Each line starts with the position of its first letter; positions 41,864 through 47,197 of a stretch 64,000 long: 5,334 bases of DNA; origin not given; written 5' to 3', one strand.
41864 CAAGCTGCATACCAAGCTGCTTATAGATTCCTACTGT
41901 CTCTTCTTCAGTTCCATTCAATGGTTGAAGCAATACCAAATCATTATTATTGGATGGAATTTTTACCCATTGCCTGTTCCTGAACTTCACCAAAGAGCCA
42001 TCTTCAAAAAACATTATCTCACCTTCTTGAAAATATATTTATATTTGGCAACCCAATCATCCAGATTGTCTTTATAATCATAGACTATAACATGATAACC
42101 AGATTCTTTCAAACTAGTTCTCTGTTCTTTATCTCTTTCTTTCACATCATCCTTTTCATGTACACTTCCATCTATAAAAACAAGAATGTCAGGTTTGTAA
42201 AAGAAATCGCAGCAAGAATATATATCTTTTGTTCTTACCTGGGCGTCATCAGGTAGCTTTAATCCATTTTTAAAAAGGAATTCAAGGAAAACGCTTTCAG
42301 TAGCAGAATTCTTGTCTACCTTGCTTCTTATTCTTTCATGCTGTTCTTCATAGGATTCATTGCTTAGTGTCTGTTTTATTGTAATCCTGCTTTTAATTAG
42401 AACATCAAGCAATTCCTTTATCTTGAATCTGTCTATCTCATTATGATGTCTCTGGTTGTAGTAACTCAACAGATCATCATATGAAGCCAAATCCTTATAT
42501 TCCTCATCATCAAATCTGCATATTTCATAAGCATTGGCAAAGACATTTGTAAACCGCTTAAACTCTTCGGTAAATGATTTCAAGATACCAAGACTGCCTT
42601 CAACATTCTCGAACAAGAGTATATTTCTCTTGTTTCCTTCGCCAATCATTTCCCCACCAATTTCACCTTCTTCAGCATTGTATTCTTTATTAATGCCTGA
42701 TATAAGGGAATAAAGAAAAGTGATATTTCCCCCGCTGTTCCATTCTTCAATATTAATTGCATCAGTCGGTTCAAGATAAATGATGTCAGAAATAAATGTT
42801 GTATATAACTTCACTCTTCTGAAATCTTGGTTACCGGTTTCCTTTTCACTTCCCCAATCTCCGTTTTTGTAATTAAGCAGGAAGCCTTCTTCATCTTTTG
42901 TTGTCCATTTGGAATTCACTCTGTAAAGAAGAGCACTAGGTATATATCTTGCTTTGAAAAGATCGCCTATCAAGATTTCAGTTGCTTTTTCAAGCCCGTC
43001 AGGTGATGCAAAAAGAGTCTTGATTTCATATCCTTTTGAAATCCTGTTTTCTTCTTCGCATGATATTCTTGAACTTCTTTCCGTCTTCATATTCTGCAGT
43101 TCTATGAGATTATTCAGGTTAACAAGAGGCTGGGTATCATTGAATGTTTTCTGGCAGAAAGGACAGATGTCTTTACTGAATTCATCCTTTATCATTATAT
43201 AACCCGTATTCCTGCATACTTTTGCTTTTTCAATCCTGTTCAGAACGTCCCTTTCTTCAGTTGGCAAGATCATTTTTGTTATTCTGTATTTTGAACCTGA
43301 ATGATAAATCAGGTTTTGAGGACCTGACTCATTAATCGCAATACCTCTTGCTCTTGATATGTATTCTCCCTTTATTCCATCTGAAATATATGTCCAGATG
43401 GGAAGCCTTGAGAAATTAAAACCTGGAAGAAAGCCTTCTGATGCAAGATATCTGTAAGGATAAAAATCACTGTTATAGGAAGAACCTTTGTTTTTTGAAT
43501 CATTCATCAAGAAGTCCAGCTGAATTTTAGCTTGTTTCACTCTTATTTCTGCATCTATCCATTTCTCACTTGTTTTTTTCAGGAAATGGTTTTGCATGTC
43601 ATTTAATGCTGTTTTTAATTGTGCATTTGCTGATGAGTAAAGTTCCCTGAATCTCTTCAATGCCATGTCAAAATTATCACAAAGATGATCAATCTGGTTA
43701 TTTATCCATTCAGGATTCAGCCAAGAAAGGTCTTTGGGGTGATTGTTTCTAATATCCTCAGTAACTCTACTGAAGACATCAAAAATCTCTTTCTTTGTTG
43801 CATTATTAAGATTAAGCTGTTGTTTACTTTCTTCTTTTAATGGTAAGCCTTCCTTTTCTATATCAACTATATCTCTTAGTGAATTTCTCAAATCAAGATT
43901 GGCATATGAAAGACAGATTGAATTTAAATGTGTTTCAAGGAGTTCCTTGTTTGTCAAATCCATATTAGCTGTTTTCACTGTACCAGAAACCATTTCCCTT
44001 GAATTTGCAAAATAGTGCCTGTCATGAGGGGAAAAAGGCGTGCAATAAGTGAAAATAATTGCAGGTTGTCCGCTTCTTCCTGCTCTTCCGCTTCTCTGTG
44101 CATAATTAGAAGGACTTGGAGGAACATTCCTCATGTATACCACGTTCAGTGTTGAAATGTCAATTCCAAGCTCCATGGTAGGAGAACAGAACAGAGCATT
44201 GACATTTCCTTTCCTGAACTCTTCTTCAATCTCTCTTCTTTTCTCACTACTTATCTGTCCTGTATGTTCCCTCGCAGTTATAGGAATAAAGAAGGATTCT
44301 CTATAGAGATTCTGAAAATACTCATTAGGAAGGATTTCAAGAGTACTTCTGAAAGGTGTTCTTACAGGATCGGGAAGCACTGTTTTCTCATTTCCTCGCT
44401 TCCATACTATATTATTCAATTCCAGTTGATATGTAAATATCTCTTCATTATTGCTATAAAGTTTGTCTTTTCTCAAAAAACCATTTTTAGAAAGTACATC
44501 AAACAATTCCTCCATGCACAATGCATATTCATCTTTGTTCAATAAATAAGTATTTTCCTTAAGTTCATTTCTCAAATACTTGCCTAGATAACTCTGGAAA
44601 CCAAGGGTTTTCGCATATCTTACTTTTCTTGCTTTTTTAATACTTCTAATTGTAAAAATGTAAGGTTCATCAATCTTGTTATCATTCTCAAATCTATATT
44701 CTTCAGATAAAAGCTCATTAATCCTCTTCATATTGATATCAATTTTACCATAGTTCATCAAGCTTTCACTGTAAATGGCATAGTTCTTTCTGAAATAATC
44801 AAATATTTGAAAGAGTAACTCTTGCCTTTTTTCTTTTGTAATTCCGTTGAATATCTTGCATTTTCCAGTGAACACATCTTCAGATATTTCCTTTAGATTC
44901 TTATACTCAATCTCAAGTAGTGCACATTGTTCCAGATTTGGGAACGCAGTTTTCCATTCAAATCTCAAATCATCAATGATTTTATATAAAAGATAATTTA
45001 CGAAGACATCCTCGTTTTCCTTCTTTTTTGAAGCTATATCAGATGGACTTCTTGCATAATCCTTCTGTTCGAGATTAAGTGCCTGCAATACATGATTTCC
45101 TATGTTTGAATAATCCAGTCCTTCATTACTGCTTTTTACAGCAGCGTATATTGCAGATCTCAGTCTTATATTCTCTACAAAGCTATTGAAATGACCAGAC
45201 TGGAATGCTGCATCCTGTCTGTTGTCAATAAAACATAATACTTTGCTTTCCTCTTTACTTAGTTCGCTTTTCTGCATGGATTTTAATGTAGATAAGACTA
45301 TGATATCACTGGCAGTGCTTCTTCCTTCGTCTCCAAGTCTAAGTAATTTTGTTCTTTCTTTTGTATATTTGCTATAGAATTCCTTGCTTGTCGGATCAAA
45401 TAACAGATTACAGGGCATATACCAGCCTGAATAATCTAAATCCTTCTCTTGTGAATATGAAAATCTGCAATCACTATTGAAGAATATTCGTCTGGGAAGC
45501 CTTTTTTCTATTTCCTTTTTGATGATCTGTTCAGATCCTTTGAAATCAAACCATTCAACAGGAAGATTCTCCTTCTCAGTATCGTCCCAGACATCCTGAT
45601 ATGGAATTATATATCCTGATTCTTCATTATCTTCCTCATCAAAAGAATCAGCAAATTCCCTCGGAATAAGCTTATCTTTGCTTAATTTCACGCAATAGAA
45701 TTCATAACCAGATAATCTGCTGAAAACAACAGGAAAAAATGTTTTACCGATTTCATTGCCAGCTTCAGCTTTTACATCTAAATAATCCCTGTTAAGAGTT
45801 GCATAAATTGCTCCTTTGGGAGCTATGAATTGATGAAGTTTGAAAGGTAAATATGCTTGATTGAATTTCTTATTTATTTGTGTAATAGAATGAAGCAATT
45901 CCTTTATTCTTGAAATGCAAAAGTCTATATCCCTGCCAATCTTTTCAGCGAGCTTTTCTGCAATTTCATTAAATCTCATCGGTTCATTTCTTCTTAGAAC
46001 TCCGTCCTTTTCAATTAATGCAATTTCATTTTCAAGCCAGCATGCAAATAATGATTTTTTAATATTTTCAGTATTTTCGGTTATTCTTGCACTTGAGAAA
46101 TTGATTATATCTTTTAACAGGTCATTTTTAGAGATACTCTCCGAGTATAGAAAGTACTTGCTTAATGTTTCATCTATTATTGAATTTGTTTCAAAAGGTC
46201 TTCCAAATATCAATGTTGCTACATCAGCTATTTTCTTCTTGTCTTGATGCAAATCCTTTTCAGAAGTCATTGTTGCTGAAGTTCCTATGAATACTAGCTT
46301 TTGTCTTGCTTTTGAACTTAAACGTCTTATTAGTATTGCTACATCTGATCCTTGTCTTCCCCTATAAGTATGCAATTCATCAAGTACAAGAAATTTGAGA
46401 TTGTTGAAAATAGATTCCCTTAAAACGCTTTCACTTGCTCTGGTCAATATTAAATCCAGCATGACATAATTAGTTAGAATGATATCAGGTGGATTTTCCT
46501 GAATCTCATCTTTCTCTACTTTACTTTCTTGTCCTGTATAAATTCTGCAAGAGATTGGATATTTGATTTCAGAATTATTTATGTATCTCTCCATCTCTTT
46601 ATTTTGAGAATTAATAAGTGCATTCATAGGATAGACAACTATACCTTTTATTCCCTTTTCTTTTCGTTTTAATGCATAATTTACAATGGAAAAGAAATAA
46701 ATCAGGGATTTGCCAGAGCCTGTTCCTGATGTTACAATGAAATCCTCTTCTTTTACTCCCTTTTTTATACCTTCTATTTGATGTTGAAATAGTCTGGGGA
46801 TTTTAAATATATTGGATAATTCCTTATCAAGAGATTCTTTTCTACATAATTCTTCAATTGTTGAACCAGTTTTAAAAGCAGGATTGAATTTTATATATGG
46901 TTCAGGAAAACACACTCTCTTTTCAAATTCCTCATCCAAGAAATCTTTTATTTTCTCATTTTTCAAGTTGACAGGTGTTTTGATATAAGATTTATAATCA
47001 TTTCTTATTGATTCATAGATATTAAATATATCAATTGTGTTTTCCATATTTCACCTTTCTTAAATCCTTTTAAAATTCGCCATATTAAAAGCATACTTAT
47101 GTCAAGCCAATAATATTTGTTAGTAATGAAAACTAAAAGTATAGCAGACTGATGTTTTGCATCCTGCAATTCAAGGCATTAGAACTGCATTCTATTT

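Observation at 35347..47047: Atypical class-1-like DISARM operon with helicase, DUF1998-like region and nuclease fused in one polypeptide, and no PLD gene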

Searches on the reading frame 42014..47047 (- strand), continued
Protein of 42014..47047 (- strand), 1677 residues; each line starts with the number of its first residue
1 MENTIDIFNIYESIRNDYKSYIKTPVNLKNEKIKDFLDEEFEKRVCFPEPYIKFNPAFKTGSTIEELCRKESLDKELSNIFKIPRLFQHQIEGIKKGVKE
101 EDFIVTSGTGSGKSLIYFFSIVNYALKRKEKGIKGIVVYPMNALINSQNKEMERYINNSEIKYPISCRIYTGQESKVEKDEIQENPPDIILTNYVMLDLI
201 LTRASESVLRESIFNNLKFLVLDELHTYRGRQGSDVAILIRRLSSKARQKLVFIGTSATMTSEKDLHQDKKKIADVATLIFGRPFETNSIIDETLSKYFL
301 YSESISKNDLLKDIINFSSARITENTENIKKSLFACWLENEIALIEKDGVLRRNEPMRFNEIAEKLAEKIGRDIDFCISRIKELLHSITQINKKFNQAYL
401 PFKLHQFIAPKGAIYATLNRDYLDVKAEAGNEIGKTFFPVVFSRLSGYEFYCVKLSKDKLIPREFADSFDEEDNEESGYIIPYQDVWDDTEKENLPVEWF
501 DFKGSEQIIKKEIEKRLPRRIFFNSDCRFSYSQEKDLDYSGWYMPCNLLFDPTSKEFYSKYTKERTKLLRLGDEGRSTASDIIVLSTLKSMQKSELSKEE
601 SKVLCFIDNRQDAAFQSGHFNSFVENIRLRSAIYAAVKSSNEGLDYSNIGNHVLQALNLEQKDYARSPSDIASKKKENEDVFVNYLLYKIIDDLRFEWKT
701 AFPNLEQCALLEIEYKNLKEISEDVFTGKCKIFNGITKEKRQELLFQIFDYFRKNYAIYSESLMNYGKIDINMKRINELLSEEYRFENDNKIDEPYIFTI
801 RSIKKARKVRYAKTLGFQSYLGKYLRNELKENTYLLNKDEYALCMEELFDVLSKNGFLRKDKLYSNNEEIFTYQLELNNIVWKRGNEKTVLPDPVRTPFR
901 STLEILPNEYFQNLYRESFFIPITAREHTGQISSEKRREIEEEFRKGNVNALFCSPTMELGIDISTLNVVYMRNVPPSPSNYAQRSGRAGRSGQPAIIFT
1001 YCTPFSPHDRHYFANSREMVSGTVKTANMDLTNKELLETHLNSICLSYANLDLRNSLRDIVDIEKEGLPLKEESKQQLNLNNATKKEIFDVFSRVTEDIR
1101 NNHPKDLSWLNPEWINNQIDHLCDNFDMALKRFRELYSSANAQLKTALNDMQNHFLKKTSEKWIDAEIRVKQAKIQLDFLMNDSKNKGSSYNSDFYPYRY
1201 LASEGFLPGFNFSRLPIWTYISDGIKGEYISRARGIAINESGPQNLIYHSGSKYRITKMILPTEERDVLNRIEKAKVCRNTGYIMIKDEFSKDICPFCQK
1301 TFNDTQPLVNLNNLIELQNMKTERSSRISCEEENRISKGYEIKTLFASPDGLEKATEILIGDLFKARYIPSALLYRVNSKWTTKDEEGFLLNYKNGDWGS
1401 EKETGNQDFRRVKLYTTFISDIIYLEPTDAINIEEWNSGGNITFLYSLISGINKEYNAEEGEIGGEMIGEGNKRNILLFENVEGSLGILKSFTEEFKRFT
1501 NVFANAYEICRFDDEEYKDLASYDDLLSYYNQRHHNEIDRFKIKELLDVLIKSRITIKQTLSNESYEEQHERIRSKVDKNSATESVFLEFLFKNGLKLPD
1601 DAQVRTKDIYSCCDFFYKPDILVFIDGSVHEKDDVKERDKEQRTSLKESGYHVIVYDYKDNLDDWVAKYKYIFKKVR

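Call 74: find_encoding_contigs(protein=window:42014-47047:-, flank=10000, max_places=3)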
Protein window:42014-47047:- (1677 aa): 1 contig read that carries it; 1 place shown.
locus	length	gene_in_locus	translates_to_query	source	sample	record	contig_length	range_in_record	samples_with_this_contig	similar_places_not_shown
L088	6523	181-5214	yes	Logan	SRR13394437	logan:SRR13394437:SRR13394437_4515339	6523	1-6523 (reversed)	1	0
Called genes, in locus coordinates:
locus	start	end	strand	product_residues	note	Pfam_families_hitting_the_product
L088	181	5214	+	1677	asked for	PF00270:DEAD, PF04851:ResIII, PF00271:Helicase_C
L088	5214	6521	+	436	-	?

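Call 79: search_protein_families(library=pfam, proteins=[L007:8599-9981:+, L009:13499-14608:+, L011:18026-19018:+, L021:19124-19717:+, L029:18712-19842:+, L044:12913-15585:+, L074:18855-20459:+, L085:8945-9997:+, L082:18560-19192:+, L072:17215-17856:+], max_evalue=0.001)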
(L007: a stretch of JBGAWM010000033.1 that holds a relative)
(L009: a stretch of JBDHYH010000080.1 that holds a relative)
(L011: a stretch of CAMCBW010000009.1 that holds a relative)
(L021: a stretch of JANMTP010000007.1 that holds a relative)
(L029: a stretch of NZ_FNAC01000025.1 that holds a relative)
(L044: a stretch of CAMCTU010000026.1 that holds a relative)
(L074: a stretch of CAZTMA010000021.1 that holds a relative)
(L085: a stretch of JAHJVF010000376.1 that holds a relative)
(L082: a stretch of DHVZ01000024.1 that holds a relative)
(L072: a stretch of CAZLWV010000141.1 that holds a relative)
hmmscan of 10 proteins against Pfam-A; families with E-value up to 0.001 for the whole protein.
L007:8599-9981:+ (460 aa): 4 families
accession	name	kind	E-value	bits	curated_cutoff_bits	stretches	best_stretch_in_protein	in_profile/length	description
PF13749.12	HATPase_c_4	-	2e-26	92.2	26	1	289-373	3-88/89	Putative ATP-dependent DNA helicase recG C-terminal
PF04326.19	SLFN_AlbA_2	-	1.2e-21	77.9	25.3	1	9-119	1-117/118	Schlafen, AlbA_2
PF13412.12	HTH_24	-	6.3e-06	26.1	21.9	1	388-430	1-43/48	Winged helix-turn-helix DNA-binding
PF01047.28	MarR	-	0.0002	21.6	24.6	1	388-430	1-43/59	MarR family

L009:13499-14608:+ (369 aa): 2 families
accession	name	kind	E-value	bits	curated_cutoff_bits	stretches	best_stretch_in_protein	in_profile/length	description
PF06250.17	YhcG_C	-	3.5e-54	183.3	32.5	1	214-365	2-153/157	YhcG PDDEXK nuclease domain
PF17761.7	DUF1016_N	-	1.8e-39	135.4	32.8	1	17-189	3-137/137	DUF1016 N-terminal domain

L011:18026-19018:+ (330 aa): 2 families
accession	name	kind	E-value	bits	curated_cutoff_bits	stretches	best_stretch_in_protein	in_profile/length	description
PF20796.3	PDDEXK_13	-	2.9e-58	198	27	1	15-315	5-289/290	PD-(D/E)XK nuclease superfamily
PF22558.3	REase-ARP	-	1.2e-39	137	27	1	71-315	30-270/270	Restriction Endonuclease associating with ARP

L021:19124-19717:+ (197 aa): 0 families

L029:18712-19842:+ (376 aa): 2 families
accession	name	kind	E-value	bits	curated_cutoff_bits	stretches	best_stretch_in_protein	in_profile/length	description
PF13091.12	PLDc_2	-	5.5e-09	36.4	27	1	14-137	3-130/132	PLD-like domain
PF09565.16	RE_NgoFVII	-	4.3e-08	33.1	23.8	1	12-135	9-145/162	NgoFVII restriction endonuclease N-terminal PLD domain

L044:12913-15585:+ (890 aa): 1 family
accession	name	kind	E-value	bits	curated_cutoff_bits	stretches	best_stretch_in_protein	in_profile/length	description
PF03235.19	GmrSD_N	-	1.2e-23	84.7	33.2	1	19-298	10-193/199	GmrSD restriction endonuclease, N-terminal domain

L074:18855-20459:+ (534 aa): 2 families
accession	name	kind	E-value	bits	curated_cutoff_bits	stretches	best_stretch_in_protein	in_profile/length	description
PF00012.26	HSP70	-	3.9e-22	78.7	20.6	1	127-373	134-369/599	Hsp70 protein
PF06723.19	MreB_Mbl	-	2.6e-12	46.7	27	1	125-220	92-183/327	MreB/Mbl protein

L085:8945-9997:+ (350 aa): 1 family
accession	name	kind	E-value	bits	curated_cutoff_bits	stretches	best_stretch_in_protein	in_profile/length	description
PF08843.17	AbiEii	-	1.3e-18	68.3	22.5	1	41-274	9-222/238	Nucleotidyl transferase AbiEii toxin, Type IV TA system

L082:18560-19192:+ (210 aa): 1 family
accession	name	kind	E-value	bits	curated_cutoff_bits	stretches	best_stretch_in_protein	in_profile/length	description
PF12686.12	DUF3800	-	1.8e-07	32.4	21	1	8-180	1-148/149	Protein of unknown function (DUF3800)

L072:17215-17856:+ (213 aa): 2 families
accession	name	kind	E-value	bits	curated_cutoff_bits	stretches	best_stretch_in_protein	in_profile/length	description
PF14279.12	HNH_5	-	3.2e-08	33.8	27.5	1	62-103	1-42/56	HNH endonuclease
PF01844.29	HNH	-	2.5e-07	31.2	21.4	1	62-103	1-43/47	HNH endonuclease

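Call 81: search_protein_families(library=pfam, proteins=[L082:10001-15175:+, P0007], max_evalue=0.01)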
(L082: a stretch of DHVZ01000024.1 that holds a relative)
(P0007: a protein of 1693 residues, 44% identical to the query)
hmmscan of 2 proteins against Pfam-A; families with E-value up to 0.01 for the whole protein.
L082:10001-15175:+ (1725 aa): 5 families
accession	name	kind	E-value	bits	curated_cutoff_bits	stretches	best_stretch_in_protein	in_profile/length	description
PF00270.35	DEAD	-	9.4e-27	94.2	26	1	95-272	2-161/167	DEAD/DEAH box helicase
PF00271.37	Helicase_C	-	1.1e-11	45.3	23.5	1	948-1030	23-110/110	Helicase conserved C-terminal domain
PF09369.15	MZB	-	4.6e-10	40.5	24.2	1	1486-1581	1-80/80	MrfA Zn-binding domain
PF04851.21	ResIII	-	2.9e-05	24.5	22.5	1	92-271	3-162/164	Type III restriction enzyme, res subunit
PF04480.18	DUF559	-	5.1e-05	23.5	20.6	1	1633-1709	16-89/109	Protein of unknown function (DUF559)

P0007 (1693 aa): 6 families
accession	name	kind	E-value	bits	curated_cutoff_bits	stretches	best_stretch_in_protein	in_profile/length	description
PF00270.35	DEAD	-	6e-29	101.4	26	1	88-265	2-160/167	DEAD/DEAH box helicase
PF00271.37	Helicase_C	-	3e-15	56.9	23.5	1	937-1011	36-110/110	Helicase conserved C-terminal domain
PF04851.21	ResIII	-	9.8e-11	42.3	22.5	1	86-265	4-162/164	Type III restriction enzyme, res subunit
PF09369.15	MZB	-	1.6e-05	25.9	24.2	1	1460-1524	1-64/80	MrfA Zn-binding domain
PF06221.18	zf-C2HC5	-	0.002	18.5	25.8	1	1289-1321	17-49/54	Putative zinc finger motif, C2HC5-type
PF18146.6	CinA_KH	-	0.0068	16.9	27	0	1070-1128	12-72/73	Damage-inducible protein CinA KH domain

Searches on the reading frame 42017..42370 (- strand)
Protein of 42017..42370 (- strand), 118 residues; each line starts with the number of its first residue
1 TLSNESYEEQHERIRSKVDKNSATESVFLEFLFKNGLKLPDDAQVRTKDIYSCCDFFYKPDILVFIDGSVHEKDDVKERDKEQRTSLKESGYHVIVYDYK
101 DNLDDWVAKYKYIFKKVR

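Call 46: search_solved_structures(query=A4, max_evalue=10, show_alignments=3)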
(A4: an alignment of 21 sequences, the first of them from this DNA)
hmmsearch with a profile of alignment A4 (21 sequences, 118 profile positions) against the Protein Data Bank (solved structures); distinct sequences matched with E-value up to 10: 1.
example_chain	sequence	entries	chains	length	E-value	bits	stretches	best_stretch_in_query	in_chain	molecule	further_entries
3ng0_A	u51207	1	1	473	1.6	12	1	23-77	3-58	Glutamine synthetase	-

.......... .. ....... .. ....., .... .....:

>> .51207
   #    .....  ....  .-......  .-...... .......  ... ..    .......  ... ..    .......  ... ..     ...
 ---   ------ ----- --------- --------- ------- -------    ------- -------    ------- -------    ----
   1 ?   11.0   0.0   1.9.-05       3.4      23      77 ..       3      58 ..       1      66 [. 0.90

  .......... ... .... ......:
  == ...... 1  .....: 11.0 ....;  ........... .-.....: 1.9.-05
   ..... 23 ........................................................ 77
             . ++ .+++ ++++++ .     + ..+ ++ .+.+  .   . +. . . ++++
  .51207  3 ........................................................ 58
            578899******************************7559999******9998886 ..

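Call 47: search_protein_families(library=pfam, alignment_id=A4, max_evalue=1)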
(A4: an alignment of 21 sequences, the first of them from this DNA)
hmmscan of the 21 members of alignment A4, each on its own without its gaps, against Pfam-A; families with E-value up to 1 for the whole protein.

A. member 1, seq(118 aa): 1 family
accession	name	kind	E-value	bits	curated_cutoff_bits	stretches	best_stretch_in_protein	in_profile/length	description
PF04480.18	DUF559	-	0.0023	18.2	20.6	1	55-101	47-92/109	Protein of unknown function (DUF559)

B. families by the number of members that match (of 21 scanned): 7 families
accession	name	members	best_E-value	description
PF00589.27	Phage_integrase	3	0.024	Phage integrase family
PF04480.18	DUF559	2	0.0023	Protein of unknown function (DUF559)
PF07065.19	D123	2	0.0039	D123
PF23264.1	DUF7073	1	0.017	Domain of unknown function (DUF7073)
PF09111.16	SLIDE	1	0.027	SLIDE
PF07637.16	PSD5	1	0.031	Protein of unknown function (DUF1595)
PF08387.15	FBD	1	0.2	FBD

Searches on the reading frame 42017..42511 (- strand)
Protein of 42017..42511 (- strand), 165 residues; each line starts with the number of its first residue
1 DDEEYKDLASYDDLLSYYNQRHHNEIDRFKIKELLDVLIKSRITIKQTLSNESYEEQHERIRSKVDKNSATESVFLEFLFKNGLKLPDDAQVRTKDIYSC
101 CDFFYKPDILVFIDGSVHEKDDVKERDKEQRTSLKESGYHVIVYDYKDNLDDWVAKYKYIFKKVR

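Call 8: search_protein_families(library=pfam, proteins=[window:42017-42511:-], max_evalue=10)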
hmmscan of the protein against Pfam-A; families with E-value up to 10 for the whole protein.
seq(165 aa): 3 families
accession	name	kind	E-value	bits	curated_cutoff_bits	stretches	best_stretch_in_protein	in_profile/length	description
PF04480.18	DUF559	-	0.0044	17.3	20.6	1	106-147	52-91/109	Protein of unknown function (DUF559)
PF09932.14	DUF2164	-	0.098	13.2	27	1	12-40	13-41/74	Uncharacterized conserved protein (DUF2164)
PF09750.14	DRY_EERY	-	0.66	10.7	25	1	2-60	14-72/133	Alternative splicing regulator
